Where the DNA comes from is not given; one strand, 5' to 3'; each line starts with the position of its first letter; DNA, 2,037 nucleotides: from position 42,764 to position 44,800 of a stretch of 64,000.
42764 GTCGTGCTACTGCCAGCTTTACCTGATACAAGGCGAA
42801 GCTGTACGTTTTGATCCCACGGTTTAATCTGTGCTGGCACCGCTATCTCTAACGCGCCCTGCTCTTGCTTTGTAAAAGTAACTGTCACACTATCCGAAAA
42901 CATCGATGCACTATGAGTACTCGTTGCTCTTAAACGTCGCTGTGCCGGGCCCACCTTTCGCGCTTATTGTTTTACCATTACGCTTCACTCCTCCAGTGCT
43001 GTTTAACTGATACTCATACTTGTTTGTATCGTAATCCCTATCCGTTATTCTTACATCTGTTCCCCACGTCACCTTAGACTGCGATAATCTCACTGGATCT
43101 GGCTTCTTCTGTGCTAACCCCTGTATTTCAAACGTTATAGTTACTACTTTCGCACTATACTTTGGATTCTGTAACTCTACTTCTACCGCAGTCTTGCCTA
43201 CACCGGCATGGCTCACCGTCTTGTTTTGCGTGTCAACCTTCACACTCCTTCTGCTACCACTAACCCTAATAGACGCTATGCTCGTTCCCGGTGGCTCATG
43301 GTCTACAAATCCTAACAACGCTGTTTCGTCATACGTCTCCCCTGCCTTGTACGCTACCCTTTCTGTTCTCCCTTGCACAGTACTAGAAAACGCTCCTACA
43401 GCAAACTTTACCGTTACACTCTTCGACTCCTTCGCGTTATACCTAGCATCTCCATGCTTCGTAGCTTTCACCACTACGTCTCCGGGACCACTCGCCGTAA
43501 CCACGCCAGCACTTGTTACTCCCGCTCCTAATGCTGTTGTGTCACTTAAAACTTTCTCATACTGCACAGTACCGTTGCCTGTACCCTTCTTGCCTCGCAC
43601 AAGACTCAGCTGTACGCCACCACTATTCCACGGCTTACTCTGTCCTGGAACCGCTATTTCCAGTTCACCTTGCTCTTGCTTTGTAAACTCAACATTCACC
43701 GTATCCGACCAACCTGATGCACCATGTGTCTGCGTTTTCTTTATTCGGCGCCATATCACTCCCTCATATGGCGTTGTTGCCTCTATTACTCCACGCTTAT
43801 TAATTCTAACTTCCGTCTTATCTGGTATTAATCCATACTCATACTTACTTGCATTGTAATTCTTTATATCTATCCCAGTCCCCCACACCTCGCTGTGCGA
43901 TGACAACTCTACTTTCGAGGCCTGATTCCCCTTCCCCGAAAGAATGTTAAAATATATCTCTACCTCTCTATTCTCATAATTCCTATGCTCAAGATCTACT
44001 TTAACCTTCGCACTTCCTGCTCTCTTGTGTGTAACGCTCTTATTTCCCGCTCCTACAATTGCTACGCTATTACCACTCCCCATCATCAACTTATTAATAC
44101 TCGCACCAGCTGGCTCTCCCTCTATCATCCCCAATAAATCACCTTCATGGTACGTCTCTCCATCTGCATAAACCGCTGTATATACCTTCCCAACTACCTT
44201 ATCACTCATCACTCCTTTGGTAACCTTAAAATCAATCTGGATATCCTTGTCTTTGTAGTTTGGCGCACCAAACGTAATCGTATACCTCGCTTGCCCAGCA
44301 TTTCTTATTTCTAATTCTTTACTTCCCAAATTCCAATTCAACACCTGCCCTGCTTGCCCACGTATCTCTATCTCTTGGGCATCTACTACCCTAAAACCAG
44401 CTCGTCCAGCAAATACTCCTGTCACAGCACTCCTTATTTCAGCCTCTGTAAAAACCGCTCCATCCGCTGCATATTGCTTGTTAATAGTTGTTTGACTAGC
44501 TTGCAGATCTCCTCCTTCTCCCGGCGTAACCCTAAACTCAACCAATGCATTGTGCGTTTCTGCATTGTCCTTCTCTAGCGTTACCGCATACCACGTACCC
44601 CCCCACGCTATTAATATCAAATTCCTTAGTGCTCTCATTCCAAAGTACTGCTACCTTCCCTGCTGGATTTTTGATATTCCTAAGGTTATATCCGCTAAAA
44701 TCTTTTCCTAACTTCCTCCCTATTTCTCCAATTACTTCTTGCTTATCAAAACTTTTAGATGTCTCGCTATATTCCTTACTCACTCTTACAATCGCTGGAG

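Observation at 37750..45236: Giant surface-lipoprotein gene built from near-identical 813-bp Ig-like tandem repeats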

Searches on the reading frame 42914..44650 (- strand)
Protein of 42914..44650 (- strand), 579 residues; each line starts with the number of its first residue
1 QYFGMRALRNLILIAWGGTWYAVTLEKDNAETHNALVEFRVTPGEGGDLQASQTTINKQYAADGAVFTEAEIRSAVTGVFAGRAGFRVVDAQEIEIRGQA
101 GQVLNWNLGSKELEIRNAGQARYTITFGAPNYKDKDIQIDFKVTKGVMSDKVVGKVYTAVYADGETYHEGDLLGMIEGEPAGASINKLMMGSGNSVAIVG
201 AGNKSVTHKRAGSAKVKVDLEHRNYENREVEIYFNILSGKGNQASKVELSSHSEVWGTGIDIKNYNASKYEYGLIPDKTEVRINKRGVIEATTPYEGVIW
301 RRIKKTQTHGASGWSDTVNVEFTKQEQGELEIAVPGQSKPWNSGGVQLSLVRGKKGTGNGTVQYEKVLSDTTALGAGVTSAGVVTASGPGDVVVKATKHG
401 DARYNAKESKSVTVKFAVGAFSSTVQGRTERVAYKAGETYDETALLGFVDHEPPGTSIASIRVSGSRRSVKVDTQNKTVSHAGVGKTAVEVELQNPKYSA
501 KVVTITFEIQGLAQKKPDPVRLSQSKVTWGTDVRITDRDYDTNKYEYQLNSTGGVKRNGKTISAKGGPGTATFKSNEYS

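Call 14: search_protein_families(library=pfam, proteins=[window:42914-44650:-], max_evalue=1)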
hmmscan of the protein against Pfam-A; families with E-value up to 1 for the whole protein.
window:42914-44650:- (579 aa): 0 families

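Call 47: find_related_loci(query=A3, collection=metagenome_contigs, flank=10000)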
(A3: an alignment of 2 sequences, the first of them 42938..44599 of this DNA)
Query A3 (554 aa) in metagenome_contigs; peptide patterns used: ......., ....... (x = any residue, [..] = any of these).
600 stretches matched a pattern, but none encodes a relative of the query by tblastn (E <= 1e-3).

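Call 70: search_protein_families(library=ncbifam, proteins=[window:42914-44650:-], max_evalue=0.01)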
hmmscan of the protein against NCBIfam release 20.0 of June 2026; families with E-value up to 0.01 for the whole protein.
window:42914-44650:- (579 aa): 0 families
